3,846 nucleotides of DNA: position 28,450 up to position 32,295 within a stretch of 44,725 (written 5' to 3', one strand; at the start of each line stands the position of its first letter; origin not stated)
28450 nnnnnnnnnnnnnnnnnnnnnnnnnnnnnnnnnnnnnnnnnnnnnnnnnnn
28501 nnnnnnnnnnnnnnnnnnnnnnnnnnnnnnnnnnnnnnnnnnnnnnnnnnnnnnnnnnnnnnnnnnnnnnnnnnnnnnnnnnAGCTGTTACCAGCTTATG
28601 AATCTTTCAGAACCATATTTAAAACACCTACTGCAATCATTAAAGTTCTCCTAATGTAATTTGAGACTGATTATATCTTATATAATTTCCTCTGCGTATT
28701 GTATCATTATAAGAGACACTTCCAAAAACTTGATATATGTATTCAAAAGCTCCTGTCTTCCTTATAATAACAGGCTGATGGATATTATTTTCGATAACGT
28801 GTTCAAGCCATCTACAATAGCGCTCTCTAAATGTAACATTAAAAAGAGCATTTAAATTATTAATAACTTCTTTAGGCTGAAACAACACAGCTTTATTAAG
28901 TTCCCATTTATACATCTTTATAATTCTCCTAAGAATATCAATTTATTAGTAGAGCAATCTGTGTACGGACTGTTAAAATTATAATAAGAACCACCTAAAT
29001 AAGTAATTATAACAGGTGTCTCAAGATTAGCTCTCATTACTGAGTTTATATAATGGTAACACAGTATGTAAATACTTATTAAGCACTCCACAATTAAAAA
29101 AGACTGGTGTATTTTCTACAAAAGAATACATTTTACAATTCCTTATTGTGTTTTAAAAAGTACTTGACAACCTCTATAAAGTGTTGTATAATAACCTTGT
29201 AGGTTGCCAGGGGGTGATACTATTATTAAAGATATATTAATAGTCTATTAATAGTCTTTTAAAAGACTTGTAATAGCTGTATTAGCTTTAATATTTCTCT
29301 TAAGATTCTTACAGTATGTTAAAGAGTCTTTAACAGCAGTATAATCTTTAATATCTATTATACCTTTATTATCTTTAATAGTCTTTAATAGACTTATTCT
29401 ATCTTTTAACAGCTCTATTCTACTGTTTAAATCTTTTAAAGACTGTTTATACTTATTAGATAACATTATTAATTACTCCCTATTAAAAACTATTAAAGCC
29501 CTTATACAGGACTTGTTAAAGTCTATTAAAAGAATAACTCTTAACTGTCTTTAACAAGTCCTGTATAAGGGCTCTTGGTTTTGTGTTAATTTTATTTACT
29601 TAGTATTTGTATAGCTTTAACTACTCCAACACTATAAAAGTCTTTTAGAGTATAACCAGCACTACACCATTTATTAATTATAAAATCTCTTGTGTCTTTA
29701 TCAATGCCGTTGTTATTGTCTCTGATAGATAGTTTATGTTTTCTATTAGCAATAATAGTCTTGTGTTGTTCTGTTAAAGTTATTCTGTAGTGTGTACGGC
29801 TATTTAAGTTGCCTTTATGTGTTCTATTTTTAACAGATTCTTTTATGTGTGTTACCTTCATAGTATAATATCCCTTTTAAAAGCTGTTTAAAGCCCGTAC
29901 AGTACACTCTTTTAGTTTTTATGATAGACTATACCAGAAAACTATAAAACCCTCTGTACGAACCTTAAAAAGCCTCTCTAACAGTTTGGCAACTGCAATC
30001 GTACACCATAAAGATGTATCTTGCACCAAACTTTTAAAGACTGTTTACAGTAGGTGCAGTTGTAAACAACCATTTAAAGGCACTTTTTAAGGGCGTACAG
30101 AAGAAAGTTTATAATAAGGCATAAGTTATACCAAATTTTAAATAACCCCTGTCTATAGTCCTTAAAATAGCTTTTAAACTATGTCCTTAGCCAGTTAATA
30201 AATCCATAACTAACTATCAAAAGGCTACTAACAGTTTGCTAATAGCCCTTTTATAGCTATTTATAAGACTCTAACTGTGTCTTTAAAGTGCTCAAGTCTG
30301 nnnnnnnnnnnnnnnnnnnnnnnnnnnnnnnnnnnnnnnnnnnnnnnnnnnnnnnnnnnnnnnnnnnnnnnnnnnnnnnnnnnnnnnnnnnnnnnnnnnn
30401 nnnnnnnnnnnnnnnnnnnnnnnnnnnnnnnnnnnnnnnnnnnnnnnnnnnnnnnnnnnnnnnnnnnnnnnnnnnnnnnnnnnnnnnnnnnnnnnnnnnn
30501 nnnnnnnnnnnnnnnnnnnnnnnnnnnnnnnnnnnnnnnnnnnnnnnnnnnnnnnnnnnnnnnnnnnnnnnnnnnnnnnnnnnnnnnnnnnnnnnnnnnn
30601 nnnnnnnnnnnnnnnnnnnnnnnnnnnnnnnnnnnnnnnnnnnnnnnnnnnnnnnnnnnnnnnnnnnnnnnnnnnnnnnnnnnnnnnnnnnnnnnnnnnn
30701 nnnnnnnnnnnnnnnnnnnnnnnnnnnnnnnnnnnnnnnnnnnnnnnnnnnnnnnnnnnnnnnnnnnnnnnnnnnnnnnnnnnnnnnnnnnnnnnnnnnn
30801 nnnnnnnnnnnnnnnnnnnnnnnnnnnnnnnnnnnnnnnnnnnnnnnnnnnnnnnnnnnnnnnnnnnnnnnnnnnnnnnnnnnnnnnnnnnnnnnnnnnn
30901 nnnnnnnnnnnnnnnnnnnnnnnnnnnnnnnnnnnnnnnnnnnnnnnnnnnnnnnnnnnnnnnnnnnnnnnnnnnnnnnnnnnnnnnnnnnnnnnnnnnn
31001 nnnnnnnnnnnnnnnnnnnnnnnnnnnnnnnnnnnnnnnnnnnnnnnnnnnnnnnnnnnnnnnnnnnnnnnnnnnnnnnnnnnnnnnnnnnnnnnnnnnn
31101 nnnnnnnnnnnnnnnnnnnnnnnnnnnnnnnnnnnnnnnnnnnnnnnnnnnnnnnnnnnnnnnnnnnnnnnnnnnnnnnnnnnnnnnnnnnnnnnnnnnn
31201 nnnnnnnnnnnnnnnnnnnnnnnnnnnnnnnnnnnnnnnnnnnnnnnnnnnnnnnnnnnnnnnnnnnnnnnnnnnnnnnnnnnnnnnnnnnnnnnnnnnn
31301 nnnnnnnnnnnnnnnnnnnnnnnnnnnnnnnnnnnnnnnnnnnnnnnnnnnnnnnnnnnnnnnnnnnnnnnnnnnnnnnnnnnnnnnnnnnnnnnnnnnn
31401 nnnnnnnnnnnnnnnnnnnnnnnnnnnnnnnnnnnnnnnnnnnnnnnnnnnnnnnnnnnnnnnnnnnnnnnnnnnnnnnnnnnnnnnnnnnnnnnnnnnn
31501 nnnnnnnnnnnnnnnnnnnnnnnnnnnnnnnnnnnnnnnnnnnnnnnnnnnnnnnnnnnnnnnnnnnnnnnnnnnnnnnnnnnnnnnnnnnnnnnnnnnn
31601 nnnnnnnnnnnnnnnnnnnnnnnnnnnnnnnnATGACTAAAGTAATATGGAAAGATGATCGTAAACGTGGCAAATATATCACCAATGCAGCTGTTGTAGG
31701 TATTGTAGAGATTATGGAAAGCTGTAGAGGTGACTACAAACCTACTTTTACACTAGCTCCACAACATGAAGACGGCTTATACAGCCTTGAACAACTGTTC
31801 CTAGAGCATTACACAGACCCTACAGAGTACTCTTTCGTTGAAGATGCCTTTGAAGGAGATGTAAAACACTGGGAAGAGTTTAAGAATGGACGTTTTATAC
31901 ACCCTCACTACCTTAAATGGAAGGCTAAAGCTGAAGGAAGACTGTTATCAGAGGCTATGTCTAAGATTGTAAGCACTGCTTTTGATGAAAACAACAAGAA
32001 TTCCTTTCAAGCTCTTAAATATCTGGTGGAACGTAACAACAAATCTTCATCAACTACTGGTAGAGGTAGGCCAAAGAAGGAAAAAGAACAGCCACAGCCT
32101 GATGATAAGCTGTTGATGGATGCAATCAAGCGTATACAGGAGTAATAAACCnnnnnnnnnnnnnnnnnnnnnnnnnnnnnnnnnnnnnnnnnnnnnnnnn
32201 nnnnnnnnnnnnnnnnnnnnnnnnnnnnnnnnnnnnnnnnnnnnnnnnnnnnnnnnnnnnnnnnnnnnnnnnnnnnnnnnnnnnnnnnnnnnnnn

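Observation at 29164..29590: Promoter-to-terminator antisense noncoding RNA unit built from reiterated short motifs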

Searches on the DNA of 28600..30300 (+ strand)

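Call 4: search_dna_similar(query=window:28600-30300:+, collection=phages, mode=near, max_rows=30)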
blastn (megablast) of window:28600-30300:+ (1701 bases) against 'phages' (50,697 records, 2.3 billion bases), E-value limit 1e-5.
No match.

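Call 58: search_rna_families(source=window, start=29100, end=29700, threshold=evalue, max_evalue=5)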
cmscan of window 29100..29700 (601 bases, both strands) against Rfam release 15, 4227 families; matches with E-value up to 5: 13.
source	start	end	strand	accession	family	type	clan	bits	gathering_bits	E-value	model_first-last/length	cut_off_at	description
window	29494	29576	-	RF03616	MIR1888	Gene; miRNA;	-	34.5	72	4.6e-05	1-101/101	no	MIR1888 microRNA precursor family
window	29486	29582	+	RF03480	mir-1284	Gene; miRNA;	-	28.1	80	0.005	1-92/92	no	mir-1284 microRNA precursor family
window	29507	29561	-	RF03210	mir-7359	Gene; miRNA;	-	25.6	90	0.016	1-56/56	no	mir-7359 microRNA precursor family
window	29498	29570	-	RF03218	mir-3015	Gene; miRNA;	-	23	59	0.059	1-57/57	no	mir-3015 microRNA precursor family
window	29497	29579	+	RF03528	mir-1264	Gene; miRNA;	-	21.6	79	0.09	1-67/67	no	mir-1264 microRNA precursor family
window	29303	29374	-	RF00316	snoR43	Gene; snRNA; snoRNA; CD-box;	-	20.8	50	0.56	1-73/73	no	Small nucleolar RNA R43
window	29500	29572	+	RF03731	mir-7371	Gene; miRNA;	-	20.3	62.6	0.64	1-59/59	no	mir-7371 microRNA precursor family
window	29129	29174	-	RF03084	DUF2815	Gene; sRNA;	-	19.1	41.2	0.72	1-62/62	no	DUF2815 RNA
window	29458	29547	-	RF03752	MIR5292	Gene; miRNA;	-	16.9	105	4.4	1-94/94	no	MIR5292 microRNA precursor family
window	29506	29590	+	RF04179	BTnc049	Gene; sRNA;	-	16.3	81.9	4.5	1-111/111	no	Bacteroides sRNA BTnc049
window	29496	29574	+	RF00966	mir-676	Gene; miRNA;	-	15.8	61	2.7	1-73/73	no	mir-676 microRNA precursor family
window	29501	29570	+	RF04128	MIR8562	Gene; miRNA;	-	14.5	211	4.4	61-183/242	no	MIR8562 microRNA precursor family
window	29284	29332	-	RF02031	tpke11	Gene; sRNA;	-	14.2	43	4.1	1-77/77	no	tpke11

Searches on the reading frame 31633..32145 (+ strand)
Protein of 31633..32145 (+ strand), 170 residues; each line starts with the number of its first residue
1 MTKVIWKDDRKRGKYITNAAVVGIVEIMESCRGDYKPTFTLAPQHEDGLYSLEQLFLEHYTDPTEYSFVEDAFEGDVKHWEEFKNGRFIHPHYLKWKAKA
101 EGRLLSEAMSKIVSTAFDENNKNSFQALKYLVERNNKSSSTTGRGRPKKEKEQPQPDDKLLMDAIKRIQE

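Call 68: search_protein_families(library=phrogs, proteins=[window:31633-32145:+], max_evalue=0.001)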
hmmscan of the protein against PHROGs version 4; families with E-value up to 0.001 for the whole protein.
window:31633-32145:+ (170 aa): 1 family
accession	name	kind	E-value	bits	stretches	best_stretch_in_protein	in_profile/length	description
phrog_8035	-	unknown function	2.5e-15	57.5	1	46-154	42-142/166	-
